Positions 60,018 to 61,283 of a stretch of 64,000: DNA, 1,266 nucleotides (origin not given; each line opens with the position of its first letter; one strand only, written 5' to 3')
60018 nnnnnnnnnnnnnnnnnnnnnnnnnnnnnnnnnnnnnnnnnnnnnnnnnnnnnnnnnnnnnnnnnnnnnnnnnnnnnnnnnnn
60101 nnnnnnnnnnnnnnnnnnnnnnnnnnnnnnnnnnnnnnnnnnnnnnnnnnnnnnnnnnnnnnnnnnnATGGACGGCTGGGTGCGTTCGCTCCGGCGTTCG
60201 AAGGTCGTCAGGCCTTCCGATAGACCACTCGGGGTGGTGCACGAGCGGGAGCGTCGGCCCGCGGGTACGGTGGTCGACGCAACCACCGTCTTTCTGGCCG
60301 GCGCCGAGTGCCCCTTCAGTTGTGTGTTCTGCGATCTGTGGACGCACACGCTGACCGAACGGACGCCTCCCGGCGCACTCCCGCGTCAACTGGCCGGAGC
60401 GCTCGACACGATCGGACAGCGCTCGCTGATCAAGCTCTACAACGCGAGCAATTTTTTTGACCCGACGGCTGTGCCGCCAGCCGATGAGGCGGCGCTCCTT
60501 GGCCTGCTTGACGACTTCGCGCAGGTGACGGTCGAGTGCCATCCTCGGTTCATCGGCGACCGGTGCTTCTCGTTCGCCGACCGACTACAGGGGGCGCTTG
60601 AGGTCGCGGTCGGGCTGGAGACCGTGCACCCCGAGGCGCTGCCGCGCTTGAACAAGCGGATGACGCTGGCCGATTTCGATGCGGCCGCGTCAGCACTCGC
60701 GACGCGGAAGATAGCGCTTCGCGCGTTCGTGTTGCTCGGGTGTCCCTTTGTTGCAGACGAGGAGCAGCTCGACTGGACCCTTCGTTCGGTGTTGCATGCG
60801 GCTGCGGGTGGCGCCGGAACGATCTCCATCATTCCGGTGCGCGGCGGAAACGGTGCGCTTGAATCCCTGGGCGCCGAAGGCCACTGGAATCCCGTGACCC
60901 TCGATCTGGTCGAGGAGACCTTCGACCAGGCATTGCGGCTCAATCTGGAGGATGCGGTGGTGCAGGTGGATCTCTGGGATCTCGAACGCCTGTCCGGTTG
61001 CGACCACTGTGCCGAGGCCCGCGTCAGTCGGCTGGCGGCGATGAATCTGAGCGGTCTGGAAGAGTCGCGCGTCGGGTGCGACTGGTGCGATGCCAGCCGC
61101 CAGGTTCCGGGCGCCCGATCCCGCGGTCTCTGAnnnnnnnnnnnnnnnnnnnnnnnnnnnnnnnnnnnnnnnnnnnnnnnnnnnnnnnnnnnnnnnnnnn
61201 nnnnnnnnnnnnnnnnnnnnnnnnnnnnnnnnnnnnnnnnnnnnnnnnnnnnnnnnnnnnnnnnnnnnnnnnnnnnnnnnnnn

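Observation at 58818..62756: Tight three-gene operon: Cys-less asparagine-synthetase-like ATP-pyrophosphatase, small radical SAM enzyme, and large flavoprotein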

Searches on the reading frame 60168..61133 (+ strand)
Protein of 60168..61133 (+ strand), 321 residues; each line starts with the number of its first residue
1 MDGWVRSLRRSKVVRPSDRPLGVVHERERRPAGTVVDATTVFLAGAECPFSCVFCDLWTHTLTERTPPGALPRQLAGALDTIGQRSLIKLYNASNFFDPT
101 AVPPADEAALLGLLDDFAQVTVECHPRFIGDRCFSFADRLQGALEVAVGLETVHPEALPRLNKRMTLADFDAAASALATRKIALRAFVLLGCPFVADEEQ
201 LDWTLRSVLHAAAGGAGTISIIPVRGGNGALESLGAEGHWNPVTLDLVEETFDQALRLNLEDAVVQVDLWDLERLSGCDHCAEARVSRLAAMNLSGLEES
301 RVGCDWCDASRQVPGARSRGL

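Call 3: search_protein_families(library=pfam, proteins=[window:60168-61133:+], max_evalue=0.01)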
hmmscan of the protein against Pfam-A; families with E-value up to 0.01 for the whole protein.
window:60168-61133:+ (321 aa): 1 family
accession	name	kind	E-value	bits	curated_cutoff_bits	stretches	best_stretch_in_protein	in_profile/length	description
PF04055.27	Radical_SAM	-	0.0017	19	29.5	0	48-183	7-142/166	Radical SAM superfamily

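Call 4: search_protein_families(library=ncbifam, proteins=[window:60168-61133:+], max_evalue=0.01)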
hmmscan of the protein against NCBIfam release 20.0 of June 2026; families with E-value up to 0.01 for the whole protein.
window:60168-61133:+ (321 aa): 3 families
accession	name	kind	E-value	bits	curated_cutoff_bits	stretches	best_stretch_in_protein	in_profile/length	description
TIGR01210.1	TIGR01210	equivalog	3.2e-15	56.2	212.15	1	31-224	8-210/313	archaeosine biosynthesis radical SAM protein RaSEA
TIGR01212.1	TIGR01212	equivalog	0.00022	20.5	180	1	119-210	111-204/302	tRNA modification radical SAM protein MnmL/YtqA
TIGR04479.1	bcpD_PhpK_rSAM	subfamily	0.0017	16.8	600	0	145-193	344-392/504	PhpK family radical SAM P-methyltransferase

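Call 5: find_homologous_proteins(query=window:60168-61133:+)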
Query window:60168-61133:+ (321 aa): 3169 proteins with E <= 0.001 among 8000 candidates; the best 120 are listed.
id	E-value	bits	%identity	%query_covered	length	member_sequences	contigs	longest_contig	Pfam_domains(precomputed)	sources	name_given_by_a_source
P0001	6.4e-195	665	92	100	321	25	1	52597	-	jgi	jgi:archaeosine synthase beta-subunit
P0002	2.6e-168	577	82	97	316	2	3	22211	-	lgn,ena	-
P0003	2.0e-166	571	81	98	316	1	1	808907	-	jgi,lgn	jgi:hypothetical protein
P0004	2.3e-162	558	80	99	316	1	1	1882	-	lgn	-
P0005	4.5e-160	550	79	96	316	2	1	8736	-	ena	-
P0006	6.3e-156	537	77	97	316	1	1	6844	-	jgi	jgi:radical SAM enzyme (TIGR01210 family)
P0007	8.7e-152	523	76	96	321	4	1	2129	PF04055.28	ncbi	-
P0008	3.6e-151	521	75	96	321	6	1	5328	-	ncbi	-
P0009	1.7e-150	519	75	96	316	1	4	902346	-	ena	-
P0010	1.1e-149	516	76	96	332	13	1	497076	-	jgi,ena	-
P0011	2.1e-149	515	75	97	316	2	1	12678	-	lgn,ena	-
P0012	9.7e-149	513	75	96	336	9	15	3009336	-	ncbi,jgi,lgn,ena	jgi:hypothetical protein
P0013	9.4e-147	507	75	97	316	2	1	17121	-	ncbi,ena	-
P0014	6.8e-133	461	69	96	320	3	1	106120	-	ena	-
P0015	6.3e-132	458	69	96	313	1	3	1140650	-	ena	-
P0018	6.5e-130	451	67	96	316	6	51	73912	-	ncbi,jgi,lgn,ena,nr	ncbi:MAG TPA: hypothetical protein QF572_20560 [Vicinamibacterales bacterium]|jgi:hypothetical prote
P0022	1.6e-123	430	65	95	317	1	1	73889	PF04055.28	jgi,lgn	jgi:hypothetical protein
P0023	9.1e-123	428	64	97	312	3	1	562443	PF04055.28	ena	-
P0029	6.6e-114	399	59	97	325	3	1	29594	-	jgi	jgi:radical SAM enzyme (TIGR01210 family)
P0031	2.7e-113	397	61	91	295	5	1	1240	-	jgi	jgi:radical SAM enzyme (TIGR01210 family)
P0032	4.0e-112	393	61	94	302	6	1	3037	PF04055.28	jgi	-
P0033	2.2e-111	390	62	92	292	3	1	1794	PF04055.28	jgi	-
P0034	8.8e-107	375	57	96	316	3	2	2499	PF04055.28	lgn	-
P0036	3.9e-105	370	58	95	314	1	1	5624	PF04055.28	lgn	-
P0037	3.8e-104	367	62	85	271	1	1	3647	PF04055.28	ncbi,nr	ncbi:radical SAM protein [bacterium]|nr:radical SAM protein [bacterium]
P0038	7.8e-103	362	58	93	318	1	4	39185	PF04055.28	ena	-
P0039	4.4e-101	356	58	93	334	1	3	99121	PF04055.28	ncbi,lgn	-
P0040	7.1e-101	356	58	95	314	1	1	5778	PF04055.28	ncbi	-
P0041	8.5e-101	356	56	95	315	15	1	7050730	PF04055.28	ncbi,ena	-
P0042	1.8e-100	354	57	94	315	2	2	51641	PF04055.28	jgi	jgi:radical SAM enzyme (TIGR01210 family)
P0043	3.0e-100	354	58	95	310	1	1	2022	PF04055.28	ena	-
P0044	3.4e-100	354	55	96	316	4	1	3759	PF04055.28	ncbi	ncbi:MAG: radical SAM protein [Thermoanaerobaculia bacterium]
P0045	5.2e-100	353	58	95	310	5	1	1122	PF04055.28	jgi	-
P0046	6.0e-100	353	58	95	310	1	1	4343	PF04055.28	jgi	jgi:archaeosine synthase beta-subunit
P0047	6.3e-100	353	55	95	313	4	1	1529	PF04055.28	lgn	-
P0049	1.3e-99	352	57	94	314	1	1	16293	-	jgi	jgi:radical SAM enzyme (TIGR01210 family)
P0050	1.6e-99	351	56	96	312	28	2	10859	PF04055.28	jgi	-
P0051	2.0e-99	351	57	95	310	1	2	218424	PF04055.28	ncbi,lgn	-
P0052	2.4e-99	351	56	96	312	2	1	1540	PF04055.28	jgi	-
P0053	2.4e-99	351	57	95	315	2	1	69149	PF04055.28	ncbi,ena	-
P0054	2.6e-99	351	55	96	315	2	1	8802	PF04055.28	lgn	-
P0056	2.9e-99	350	56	95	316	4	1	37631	PF04055.28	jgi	jgi:archaeosine synthase beta-subunit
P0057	6.5e-99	349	56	95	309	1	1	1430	PF04055.28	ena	-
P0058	7.9e-99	349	57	95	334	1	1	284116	PF04055.28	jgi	jgi:archaeosine synthase beta-subunit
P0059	8.3e-99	349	55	94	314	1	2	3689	PF04055.28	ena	-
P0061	1.7e-98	348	58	94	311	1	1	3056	PF04055.28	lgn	-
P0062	3.1e-98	347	55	95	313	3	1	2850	PF04055.28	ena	-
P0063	3.1e-98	347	57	95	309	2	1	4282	PF04055.28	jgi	jgi:uncharacterized Fe-S cluster-containing MiaB family protein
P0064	3.2e-98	347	57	95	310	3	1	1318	PF04055.28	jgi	-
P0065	3.5e-98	347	56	94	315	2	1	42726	PF04055.28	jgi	-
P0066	5.8e-98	346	56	95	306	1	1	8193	PF04055.28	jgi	jgi:radical SAM enzyme (TIGR01210 family)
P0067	8.3e-98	346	56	94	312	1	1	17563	PF04055.28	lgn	-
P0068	9.7e-98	345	57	95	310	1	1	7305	PF04055.28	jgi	jgi:radical SAM enzyme (TIGR01210 family)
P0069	1.1e-97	345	55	95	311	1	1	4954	PF04055.28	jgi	jgi:radical SAM enzyme (TIGR01210 family)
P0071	2.2e-97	344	56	95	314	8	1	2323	PF04055.28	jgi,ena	jgi:archaeosine synthase beta-subunit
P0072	2.6e-97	344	56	95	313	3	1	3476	PF04055.28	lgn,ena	-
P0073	2.8e-97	344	54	94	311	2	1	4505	-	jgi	jgi:radical SAM enzyme (TIGR01210 family)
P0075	4.5e-97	343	55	95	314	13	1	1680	PF04055.28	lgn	-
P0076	6.0e-97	343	58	91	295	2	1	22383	PF04055.28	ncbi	ncbi:MAG: radical SAM protein [Gemmatimonadota bacterium]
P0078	8.1e-97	342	56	91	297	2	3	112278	PF04055.28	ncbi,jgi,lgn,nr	ncbi:MAG: radical SAM protein [Acidobacteria bacterium]|nr:radical SAM protein [Acidobacteriota bact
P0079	8.9e-97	342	58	93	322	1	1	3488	PF04055.28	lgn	-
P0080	1.3e-96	342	53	95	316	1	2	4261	PF04055.28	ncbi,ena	-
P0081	1.6e-96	341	56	95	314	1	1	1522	PF04055.28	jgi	jgi:hypothetical protein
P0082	1.7e-96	341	54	94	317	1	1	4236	PF04055.28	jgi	jgi:radical SAM enzyme (TIGR01210 family)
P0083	1.7e-96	341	54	96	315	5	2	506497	PF04055.28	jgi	-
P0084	3.0e-96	341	56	94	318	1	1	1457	PF04055.28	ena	-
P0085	3.1e-96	341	58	90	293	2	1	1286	PF04055.28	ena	-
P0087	4.2e-96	340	57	94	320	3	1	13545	PF04055.28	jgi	-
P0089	6.8e-96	339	53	96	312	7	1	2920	PF04055.28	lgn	-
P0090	8.7e-96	339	55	95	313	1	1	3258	PF04055.28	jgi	jgi:hypothetical protein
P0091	1.1e-95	339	56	94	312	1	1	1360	PF04055.28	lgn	-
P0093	1.7e-95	338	54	94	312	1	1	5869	PF04055.28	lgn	-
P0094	1.8e-95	338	54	95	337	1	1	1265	PF04055.28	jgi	jgi:radical SAM enzyme (TIGR01210 family)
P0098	3.3e-95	337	55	94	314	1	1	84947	PF04055.28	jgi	jgi:radical SAM enzyme (TIGR01210 family)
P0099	3.3e-95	337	55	94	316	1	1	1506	PF04055.28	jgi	jgi:archaeosine synthase beta-subunit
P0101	6.0e-95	336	56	95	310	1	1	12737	PF04055.28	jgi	jgi:radical SAM enzyme (TIGR01210 family)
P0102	6.8e-95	336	55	95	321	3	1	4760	PF04055.28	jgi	jgi:archaeosine synthase beta-subunit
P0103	8.2e-95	336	55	96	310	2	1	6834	PF04055.28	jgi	jgi:archaeosine synthase beta-subunit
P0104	1.0e-94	336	54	96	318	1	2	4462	PF04055.28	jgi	-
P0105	1.1e-94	336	54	94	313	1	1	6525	-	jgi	jgi:radical SAM enzyme (TIGR01210 family)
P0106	1.5e-94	335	53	96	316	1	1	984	PF04055.28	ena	-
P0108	2.1e-94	335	54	95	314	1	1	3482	PF04055.28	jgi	jgi:radical SAM enzyme (TIGR01210 family)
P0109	2.6e-94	334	54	96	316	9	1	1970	PF04055.28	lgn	-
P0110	2.7e-94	334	55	95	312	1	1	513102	PF04055.28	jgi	jgi:radical SAM enzyme (TIGR01210 family)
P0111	4.3e-94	333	55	96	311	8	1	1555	PF04055.28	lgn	-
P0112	4.7e-94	333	55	95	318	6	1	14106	PF04055.28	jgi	jgi:archaeosine synthase beta-subunit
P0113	4.9e-94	333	54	96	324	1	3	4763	-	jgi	jgi:radical SAM enzyme (TIGR01210 family)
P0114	5.0e-94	333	54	96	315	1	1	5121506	PF04055.28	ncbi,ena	-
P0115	5.2e-94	333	54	94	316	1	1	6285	PF04055.28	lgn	-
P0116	5.5e-94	333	53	95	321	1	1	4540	PF04055.28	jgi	jgi:radical SAM enzyme (TIGR01210 family)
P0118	8.3e-94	333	54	95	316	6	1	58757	PF04055.28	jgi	jgi:radical SAM enzyme (TIGR01210 family)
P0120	1.0e-93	332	55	94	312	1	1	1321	PF04055.28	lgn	-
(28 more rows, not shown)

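Call 6: find_related_loci(query=window:60168-61133:+, collection=genome_contigs, flank=6000)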
Query window:60168-61133:+ (321 aa) in genome_contigs; peptide patterns used: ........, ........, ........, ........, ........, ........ (x = any residue, [..] = any of these).
110 stretches matched a pattern; 24 encode a relative of the query (tblastn E <= 1e-3); 24 distinct loci.
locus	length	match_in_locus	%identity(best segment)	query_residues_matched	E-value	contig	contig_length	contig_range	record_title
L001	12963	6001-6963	92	1-321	0e+0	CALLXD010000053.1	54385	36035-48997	MAG: Vicinamibacterales bacterium isolate FRAM_RAS_EGC1617_bin8 genome assembly, contig: FRAM_EGC1617_bin8-53, whole gen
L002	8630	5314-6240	79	1-309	2e-163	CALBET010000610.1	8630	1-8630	MAG TPA_asm: uncultured Acidobacteria bacterium isolate ERR2206771_bin.47_CONCOCT_v1.1_MAG genome assembly, contig: ERZ8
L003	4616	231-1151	76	1-307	6e-158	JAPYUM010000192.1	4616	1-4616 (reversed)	MAG: Vicinamibacterales bacterium isolate PW8.metabat2.112 PW8_21551_length_4616_cov_21.715633, whole genome shotgun seq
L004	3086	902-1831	75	1-310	1e-156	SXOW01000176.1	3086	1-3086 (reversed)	MAG: Acidobacteria bacterium isolate F1-120-MAGs236 F1-120__c307468, whole genome shotgun sequence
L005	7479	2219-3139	68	1-307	1e-134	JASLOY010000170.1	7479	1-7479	MAG: Vicinamibacterales bacterium isolate Arabian11_MAG_46 NODE_170_length_7479_cov_4.148203, whole genome shotgun seque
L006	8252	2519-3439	62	1-307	1e-115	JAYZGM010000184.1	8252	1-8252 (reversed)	MAG: Acidobacteriota bacterium isolate XB_MAG19 DB_MAG19_0184, whole genome shotgun sequence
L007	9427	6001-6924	55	4-310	3e-104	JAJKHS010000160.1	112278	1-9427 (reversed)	MAG: Thermoanaerobaculum sp. isolate b48_HoplandSoilSeptJan k101_8090491, whole genome shotgun sequence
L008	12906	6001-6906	55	5-307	3e-98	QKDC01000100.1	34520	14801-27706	MAG: Gemmatimonadetes bacterium isolate SZUA-440 scaffold_2435, whole genome shotgun sequence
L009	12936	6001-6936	54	4-313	9e-96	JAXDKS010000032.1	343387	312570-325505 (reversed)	MAG: Acidobacteriota bacterium isolate BP_60 scaffold_38614, whole genome shotgun sequence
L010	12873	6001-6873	56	19-307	7e-94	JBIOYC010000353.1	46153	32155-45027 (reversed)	MAG: Thermoanaerobaculia bacterium isolate MAG040 k127_801629, whole genome shotgun sequence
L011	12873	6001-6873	56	19-307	2e-93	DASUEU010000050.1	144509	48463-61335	MAG TPA_asm: Thermoanaerobaculia bacterium isolate SMAG_U1361 k141_65885, whole genome shotgun sequence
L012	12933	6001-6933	54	5-310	3e-92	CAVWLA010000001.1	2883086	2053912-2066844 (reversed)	MAG: uncultured Acidobacteriota bacterium isolate MFD09368.bin.1.23 genome assembly, contig: contig_13842, whole genome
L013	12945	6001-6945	54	6-309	4e-89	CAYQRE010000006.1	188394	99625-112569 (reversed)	MAG TPA_asm: uncultured Thermoanaerobaculia bacterium isolate binchicken_co118_28 genome assembly, contig: NODE_24_lengt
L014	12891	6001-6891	50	20-319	6e-85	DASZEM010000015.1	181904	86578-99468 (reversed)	MAG TPA_asm: Thermoanaerobaculia bacterium isolate SMAG_U6494 k141_606838, whole genome shotgun sequence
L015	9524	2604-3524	50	5-307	5e-84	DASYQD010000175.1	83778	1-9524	MAG TPA_asm: Thermoanaerobaculia bacterium isolate SMAG_U4476 k141_1722366, whole genome shotgun sequence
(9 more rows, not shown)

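Call 11: search_solved_structures(query=window:60168-61133:+, max_evalue=1, show_alignments=2)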
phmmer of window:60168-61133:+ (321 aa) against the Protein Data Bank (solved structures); distinct sequences matched with E-value up to 1: 0.

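Call 25: predict_structure(alignment_id=A1)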
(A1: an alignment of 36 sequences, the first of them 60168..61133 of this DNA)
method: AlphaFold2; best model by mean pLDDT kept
length: 321 residues; sequences in the alignment: 36
mean_pLDDT: 91.9   pTM: 0.90
mean pLDDT of the five models: 91.9, 91.7, 91.6, 91.5, 90.8
residues with pLDDT >= 90: 252; 70-90: 52; 50-70: 9; < 50: 8
segments of 3 or more residues with pLDDT < 50: 314-321
pLDDT, mean of each block of 10 residues (from residue 1): 78 90 96 96 92 85 95 98 97 92 98 98 96 98 96 72 84 98 97 93 97 98 92 93 96 98 96 93 97 97 91 48 39
secondary structure, 60 per line:
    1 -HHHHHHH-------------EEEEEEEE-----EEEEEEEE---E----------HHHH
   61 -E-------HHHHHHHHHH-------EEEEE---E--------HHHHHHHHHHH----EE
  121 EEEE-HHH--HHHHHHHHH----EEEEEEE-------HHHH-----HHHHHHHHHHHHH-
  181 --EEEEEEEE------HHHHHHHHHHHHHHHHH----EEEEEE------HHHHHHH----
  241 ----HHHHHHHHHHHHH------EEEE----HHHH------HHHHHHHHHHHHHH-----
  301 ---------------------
elements in order: H2-8 E22-29 E35-42 H57-60 H70-79 E87-91 H104-114 E119-124 H131-139 E144-150 H158-161 H167-179 E183-190 H197-213 E218-223 H230-236 H245-257 E264-267 H272-275 H282-295

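Call 30: fold_search(model_id=the predicted structure, library=pdb)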
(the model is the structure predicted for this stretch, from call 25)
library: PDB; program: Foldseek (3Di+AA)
matches with E <= 10: 1720; with E <= 0.001: 50
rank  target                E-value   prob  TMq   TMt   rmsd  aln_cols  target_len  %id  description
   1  8pty_C                1.5e-06  1.00  0.53  0.40   5.2       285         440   14  Cryo-EM structure of human Elp123 in complex with 5'-deoxyadenosine and methionine (released 2024-04-17)
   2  5exk_A                1.9e-06  1.00  0.49  0.52   5.9       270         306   17  Crystal structure of M. tuberculosis lipoyl synthase with 6-thiooctanoyl peptide intermediate (released 2016-08-10)
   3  8asw_C                2.6e-06  1.00  0.55  0.35   7.2       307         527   12  Cryo-EM structure of yeast Elp123 in complex with alanine tRNA (released 2022-12-07)
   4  6qk7_C                2.8e-06  1.00  0.51  0.38   7.2       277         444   12  Elongator catalytic subcomplex Elp123 lobe (released 2019-07-17)
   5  5exk_E                4.0e-06  1.00  0.49  0.52   5.9       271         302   18  Crystal structure of M. tuberculosis lipoyl synthase with 6-thiooctanoyl peptide intermediate (released 2016-08-10)
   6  6q2q_B                4.0e-06  1.00  0.47  0.51   8.7       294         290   14  Crystal structure of mouse viperin bound to uridine triphosphate and S-adenosylhomocysteine (released 2020-01-22)
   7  4u0p                  7.8e-06  1.00  0.48  0.53   4.7       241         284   15  The Crystal Structure of Lipoyl Synthase in Complex with S-Adenosyl Homocysteine (released 2014-08-20)
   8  5exk_C                1.1e-05  1.00  0.49  0.52   6.0       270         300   17  Crystal structure of M. tuberculosis lipoyl synthase with 6-thiooctanoyl peptide intermediate (released 2016-08-10)
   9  5exk_G                1.3e-05  1.00  0.50  0.53   5.9       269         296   17  Crystal structure of M. tuberculosis lipoyl synthase with 6-thiooctanoyl peptide intermediate (released 2016-08-10)
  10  5exk_I                1.3e-05  1.00  0.49  0.52   6.0       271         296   17  Crystal structure of M. tuberculosis lipoyl synthase with 6-thiooctanoyl peptide intermediate (released 2016-08-10)
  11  8avg_C                1.6e-05  1.00  0.51  0.39   7.5       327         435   12  Cryo-EM structure of mouse Elp123 with bound SAM (released 2022-12-07)
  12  9ccb                  1.8e-05  1.00  0.47  0.38   7.8       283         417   15  X-ray crystal structure of methyl-coenzyme M reductase glutamine methylase (MgmA) from Methanothermobacter marburgensis  (released 2025-01-01)
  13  6iad                  1.9e-05  1.00  0.47  0.37   6.8       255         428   14  Apo crystal structure of archaeal Methanocaldococcus infernus Elp3 (del1-54) (released 2019-02-20)
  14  5exj                  2.3e-05  1.00  0.50  0.56   5.8       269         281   16  Crystal structure of M. tuberculosis lipoyl synthase at 1.64 A resolution (released 2016-08-10)
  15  5exi                  2.6e-05  1.00  0.49  0.55   6.1       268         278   16  Crystal structure of M. tuberculosis lipoyl synthase at 2.28 A resolution (released 2016-08-10)
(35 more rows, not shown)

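Call 33: search_protein_families(library=padloc, proteins=[window:60168-61133:+], max_evalue=0.01)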
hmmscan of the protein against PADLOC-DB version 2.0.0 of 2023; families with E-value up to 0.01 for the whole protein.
window:60168-61133:+ (321 aa): 0 families

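Call 45: search_protein_representatives(alignment_id=A1)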
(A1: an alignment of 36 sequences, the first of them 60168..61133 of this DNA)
Query: 36 sequences, 316 profile positions. Proteins with E-value up to 0.001 (for the whole library): 2197; up to 1e-10: 1344; up to 1e-30: 472. The best 150 are listed.
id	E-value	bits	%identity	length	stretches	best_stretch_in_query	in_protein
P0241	2.2e-135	466.8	-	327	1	6-314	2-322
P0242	6.6e-135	465.2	-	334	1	4-310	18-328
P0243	1.3e-120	418.3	-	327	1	5-313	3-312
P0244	1.1e-119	415.3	-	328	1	5-313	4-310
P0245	2.1e-117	407.7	-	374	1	5-314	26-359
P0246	3.3e-115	400.5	-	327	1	5-313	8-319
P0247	8.9e-113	392.5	-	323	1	5-314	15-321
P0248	2.0e-112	391.4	-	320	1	7-314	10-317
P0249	2.3e-111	387.9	-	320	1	13-313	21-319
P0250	5.8e-108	376.7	-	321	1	8-313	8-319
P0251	8.9e-108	376.1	-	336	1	4-314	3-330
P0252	4.9e-107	373.7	-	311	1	11-314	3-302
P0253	2.9e-106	371.2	-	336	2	150-303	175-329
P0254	1.0e-105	369.3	-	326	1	3-313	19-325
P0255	1.2e-105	369.1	-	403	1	5-313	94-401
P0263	2.7e-102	358.1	-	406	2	150-311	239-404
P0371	2.5e-79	282.7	-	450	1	83-313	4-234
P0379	8.1e-77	274.4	-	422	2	93-313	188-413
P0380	8.7e-77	274.3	-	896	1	5-311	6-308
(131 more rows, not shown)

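Call 46: search_protein_families(library=pfam, proteins=[P0380, P0371, P0379, P0255, P0263], max_evalue=0.001)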
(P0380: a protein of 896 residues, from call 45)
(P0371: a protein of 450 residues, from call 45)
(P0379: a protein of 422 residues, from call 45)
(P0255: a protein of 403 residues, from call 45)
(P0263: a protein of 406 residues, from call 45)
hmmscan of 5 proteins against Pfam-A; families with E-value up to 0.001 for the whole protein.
P0380 (896 aa): 3 families
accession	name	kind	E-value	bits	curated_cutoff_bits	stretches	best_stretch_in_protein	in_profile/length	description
PF13517.12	FG-GAP_3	-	2.6e-40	137.3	26.9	5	467-528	1-61/61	FG-GAP-like repeat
PF01839.29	FG-GAP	-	1.3e-11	44.5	22.1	0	511-530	3-22/37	FG-GAP repeat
PF07593.17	UnbV_ASPIC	-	3.7e-09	36.8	23.4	1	843-883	19-59/68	ASPIC and UnbV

P0371 (450 aa): 1 family
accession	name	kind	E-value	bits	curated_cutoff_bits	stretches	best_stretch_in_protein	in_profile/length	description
PF13450.12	NAD_binding_8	-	9.2e-05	23.1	21.9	1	237-267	1-31/68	NAD(P)-binding Rossmann-like domain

P0379 (422 aa): 1 family
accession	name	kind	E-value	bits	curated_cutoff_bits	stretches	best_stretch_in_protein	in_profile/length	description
PF04055.27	Radical_SAM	-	5.4e-09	36.9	29.5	1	170-306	23-161/166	Radical SAM superfamily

P0255 (403 aa): 1 family
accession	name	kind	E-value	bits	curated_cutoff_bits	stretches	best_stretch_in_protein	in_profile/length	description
PF04055.27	Radical_SAM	-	0.00011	22.8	29.5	1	139-285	5-150/166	Radical SAM superfamily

P0263 (406 aa): 1 family
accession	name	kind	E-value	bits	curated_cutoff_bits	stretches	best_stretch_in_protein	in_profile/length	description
PF04055.27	Radical_SAM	-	0.0001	23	29.5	0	70-103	5-41/166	Radical SAM superfamily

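Call 51: find_related_loci(query=A3, collection=metagenome_contigs, flank=8000)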
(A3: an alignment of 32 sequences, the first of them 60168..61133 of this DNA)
Query A3 (321 aa) in metagenome_contigs; peptide patterns used: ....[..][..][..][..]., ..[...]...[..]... (x = any residue, [..] = any of these).
600 stretches matched a pattern (row limit reached: there are more); 554 encode a relative of the query (tblastn E <= 1e-3); the best 80 are kept; 80 distinct loci.
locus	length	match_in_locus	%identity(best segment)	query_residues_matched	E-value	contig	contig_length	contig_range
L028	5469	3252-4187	94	1-312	0e+0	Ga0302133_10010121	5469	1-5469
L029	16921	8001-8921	67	1-307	3e-133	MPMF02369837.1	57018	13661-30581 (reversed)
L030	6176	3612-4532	65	1-307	5e-131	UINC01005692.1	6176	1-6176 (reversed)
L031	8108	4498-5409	61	2-307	2e-118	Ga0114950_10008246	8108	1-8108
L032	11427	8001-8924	55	4-310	5e-104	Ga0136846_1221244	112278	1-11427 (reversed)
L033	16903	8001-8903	56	4-304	2e-101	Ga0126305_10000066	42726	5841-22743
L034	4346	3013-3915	57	3-307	6e-101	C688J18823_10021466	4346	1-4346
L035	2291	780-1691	52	2-307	5e-97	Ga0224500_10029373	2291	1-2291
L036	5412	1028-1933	52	5-307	1e-90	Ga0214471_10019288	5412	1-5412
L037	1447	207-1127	53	5-310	3e-97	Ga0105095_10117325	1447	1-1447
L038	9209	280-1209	50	1-310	1e-90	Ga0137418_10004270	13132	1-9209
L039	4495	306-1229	51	2-309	2e-90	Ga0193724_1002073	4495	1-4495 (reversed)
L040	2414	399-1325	51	2-308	4e-93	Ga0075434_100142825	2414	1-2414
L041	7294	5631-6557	50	2-310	2e-89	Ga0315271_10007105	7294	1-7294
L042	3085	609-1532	54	5-310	2e-90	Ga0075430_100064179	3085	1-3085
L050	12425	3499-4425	49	2-309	3e-86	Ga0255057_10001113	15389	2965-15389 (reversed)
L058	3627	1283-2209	45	4-307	7e-86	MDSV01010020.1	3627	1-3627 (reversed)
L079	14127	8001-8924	48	2-311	4e-83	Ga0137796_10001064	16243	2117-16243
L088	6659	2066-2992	43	4-307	1e-81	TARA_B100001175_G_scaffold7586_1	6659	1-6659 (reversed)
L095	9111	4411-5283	47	18-308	2e-80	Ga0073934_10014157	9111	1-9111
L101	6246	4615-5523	43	1-304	1e-79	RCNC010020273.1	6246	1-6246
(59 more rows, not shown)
